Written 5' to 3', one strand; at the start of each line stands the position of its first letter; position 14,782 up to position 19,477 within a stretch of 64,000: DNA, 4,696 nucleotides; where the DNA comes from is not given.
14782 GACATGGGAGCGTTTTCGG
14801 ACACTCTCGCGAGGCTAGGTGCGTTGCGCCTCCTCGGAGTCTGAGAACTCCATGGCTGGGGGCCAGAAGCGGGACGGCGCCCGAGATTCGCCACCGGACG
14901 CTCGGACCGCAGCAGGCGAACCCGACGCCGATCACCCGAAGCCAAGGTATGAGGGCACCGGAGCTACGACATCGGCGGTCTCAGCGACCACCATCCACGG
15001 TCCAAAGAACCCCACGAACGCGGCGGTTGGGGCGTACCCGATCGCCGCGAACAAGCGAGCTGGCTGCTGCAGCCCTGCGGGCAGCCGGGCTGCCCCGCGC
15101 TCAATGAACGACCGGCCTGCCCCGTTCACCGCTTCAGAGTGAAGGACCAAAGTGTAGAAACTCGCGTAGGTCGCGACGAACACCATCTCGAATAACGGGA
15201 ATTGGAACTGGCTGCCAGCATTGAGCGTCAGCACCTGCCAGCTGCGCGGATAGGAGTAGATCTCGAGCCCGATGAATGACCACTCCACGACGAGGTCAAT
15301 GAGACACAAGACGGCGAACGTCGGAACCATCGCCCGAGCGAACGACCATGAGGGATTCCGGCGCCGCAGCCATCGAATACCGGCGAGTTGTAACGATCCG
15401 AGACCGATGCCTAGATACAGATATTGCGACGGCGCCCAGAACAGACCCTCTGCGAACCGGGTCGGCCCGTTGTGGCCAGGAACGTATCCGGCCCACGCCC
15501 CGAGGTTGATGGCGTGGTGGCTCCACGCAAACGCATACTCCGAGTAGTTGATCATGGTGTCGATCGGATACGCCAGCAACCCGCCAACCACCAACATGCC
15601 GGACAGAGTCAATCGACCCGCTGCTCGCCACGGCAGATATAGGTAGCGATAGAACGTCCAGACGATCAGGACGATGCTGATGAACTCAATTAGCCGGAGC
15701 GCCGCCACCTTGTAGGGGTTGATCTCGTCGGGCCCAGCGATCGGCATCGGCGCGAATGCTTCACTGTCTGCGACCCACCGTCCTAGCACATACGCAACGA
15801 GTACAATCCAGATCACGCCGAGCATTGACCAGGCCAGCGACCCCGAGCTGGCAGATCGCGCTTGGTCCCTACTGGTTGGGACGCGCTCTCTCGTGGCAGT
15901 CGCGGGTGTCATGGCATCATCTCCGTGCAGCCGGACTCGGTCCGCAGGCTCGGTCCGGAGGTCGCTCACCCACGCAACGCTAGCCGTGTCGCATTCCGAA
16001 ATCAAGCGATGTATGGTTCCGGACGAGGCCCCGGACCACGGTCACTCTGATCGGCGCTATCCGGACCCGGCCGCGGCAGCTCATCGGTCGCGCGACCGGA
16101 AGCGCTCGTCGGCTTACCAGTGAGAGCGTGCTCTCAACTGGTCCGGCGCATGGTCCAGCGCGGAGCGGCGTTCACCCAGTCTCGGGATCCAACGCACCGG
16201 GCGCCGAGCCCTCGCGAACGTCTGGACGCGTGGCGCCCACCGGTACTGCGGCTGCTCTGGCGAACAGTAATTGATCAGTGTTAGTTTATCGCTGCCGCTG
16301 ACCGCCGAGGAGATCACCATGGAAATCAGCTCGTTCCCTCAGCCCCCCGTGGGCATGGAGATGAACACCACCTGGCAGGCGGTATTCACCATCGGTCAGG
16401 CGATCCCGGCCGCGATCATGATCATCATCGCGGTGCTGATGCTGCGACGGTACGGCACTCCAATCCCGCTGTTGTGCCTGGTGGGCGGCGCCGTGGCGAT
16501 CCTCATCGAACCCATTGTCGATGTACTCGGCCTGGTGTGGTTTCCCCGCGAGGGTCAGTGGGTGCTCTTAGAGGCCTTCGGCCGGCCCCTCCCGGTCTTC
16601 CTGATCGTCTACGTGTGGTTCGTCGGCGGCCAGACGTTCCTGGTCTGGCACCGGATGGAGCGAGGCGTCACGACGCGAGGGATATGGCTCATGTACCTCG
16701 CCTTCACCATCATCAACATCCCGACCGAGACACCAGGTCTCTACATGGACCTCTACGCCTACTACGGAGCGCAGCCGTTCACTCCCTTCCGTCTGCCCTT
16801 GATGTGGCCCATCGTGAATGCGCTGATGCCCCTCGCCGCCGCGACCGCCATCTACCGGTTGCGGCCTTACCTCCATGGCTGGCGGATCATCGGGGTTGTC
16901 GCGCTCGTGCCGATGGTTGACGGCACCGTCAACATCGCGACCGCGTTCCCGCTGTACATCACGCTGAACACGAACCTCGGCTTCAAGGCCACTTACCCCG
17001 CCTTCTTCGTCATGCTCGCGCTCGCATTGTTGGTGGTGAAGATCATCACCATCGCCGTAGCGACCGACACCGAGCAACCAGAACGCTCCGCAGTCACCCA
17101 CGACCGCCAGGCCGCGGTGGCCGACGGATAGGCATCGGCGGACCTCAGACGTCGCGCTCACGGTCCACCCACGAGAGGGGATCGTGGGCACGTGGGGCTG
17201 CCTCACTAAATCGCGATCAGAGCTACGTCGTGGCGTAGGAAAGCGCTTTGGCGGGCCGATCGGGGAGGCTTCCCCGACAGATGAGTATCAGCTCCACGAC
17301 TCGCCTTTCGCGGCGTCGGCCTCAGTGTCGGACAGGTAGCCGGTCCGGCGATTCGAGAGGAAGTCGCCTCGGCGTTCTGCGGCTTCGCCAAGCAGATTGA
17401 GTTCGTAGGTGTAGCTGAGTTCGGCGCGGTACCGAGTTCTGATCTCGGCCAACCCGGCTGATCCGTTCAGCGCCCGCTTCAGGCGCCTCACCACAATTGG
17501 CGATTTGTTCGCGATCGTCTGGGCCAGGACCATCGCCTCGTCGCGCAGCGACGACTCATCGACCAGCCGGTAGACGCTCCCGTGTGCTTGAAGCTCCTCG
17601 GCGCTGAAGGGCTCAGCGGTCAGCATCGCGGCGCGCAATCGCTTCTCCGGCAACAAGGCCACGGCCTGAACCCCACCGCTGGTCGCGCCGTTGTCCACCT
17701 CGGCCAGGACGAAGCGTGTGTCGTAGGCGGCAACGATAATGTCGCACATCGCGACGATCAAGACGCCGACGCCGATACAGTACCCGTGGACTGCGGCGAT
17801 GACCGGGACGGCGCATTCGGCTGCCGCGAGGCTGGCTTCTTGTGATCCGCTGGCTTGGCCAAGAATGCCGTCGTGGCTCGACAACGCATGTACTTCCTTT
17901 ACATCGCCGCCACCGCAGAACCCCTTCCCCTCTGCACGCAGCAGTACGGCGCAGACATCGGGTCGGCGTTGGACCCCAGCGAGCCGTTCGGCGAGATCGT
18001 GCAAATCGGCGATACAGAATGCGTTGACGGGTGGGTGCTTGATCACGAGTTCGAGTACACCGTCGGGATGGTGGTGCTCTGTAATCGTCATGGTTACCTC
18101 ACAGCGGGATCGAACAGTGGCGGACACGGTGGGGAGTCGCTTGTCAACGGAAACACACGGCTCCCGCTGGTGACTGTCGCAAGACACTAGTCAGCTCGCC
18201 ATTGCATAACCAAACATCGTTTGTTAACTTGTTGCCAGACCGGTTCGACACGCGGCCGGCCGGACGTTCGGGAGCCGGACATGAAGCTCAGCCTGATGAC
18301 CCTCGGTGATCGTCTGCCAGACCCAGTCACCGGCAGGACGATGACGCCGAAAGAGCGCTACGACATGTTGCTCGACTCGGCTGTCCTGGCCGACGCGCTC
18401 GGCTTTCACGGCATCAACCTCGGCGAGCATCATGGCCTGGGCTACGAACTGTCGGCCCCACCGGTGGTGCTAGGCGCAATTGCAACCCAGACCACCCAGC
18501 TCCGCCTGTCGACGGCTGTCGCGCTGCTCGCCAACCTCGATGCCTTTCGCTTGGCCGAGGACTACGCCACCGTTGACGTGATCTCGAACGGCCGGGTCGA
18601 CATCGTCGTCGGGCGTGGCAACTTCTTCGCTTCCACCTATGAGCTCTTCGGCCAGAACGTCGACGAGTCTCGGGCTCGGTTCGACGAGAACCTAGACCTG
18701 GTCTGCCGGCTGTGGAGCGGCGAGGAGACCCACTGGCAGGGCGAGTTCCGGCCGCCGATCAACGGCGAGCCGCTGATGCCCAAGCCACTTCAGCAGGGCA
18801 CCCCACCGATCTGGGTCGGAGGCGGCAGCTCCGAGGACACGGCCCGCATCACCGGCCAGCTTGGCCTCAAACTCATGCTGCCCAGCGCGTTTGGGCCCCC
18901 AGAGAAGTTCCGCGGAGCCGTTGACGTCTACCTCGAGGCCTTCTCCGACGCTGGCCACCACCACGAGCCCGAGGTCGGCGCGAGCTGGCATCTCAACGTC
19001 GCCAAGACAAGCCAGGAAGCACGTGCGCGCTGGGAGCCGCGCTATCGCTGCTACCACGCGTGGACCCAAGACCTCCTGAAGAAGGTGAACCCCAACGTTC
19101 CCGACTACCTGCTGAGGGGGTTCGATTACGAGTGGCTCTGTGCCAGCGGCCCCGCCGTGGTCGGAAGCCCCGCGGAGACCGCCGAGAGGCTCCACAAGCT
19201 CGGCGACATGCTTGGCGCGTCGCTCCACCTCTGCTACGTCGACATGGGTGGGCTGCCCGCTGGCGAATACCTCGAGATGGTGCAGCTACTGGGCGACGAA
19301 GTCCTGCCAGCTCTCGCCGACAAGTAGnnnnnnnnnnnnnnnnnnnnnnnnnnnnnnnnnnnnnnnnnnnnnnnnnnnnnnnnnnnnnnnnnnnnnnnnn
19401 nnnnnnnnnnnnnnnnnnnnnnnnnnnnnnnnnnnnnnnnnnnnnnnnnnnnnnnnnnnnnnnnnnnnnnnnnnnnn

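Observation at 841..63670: Pervasive short tandem micro-duplications (mostly 15-nt units), in-frame inside genes, by eye confined to the two housekeeping flanks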

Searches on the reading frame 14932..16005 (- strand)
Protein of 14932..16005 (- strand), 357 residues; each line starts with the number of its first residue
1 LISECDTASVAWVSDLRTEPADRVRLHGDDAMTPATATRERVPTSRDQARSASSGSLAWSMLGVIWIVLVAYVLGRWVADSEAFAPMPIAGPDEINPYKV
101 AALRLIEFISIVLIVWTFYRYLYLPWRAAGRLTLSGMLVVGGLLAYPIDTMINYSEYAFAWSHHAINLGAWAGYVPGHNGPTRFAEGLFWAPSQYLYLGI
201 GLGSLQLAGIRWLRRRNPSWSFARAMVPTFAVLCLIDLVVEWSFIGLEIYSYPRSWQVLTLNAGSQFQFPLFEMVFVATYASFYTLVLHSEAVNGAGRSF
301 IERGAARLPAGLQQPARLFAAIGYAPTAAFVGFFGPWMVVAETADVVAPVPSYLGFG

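Call 26: search_protein_families(library=pfam, proteins=[window:14932-16005:-], max_evalue=0.00001)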
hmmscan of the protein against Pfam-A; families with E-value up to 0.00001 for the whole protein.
window:14932-16005:- (357 aa): 1 family
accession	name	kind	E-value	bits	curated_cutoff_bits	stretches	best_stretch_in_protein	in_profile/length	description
PF17198.9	AveC_like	-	8.7e-23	81.4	26.6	1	131-346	3-219/234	Spirocyclase AveC-like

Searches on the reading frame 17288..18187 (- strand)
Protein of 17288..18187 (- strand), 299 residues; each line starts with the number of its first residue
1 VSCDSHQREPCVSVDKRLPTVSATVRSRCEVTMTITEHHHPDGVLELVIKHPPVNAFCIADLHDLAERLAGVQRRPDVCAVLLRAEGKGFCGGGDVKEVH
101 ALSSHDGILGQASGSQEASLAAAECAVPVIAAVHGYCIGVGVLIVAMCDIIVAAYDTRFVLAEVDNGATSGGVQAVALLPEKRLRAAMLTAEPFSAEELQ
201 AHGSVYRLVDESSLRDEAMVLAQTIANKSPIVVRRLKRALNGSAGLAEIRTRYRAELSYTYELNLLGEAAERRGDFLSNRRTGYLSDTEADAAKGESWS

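Call 26: search_protein_families(library=pfam, proteins=[window:17288-18187:-], max_evalue=0.00001)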
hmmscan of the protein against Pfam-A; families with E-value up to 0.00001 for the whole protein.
window:17288-18187:- (299 aa): 2 families
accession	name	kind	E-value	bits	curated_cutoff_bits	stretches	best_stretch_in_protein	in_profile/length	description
PF00378.25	ECH_1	-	1.8e-34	119.6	27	1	42-253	4-218/251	Enoyl-CoA hydratase/isomerase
PF16113.10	ECH_2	-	3.5e-14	53.5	27.2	1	54-226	12-189/335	Enoyl-CoA hydratase/isomerase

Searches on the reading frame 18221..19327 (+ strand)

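Call 26: search_protein_families(library=pfam, proteins=[window:18221-19327:+], max_evalue=0.00001)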
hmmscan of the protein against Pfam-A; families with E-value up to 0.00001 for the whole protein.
window:18221-19327:+ (368 aa): 1 family
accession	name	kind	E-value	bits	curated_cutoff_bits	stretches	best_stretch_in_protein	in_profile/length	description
PF00296.26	Bac_luciferase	-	8e-55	186.8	27.9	1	21-326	1-306/314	Luciferase-like monooxygenase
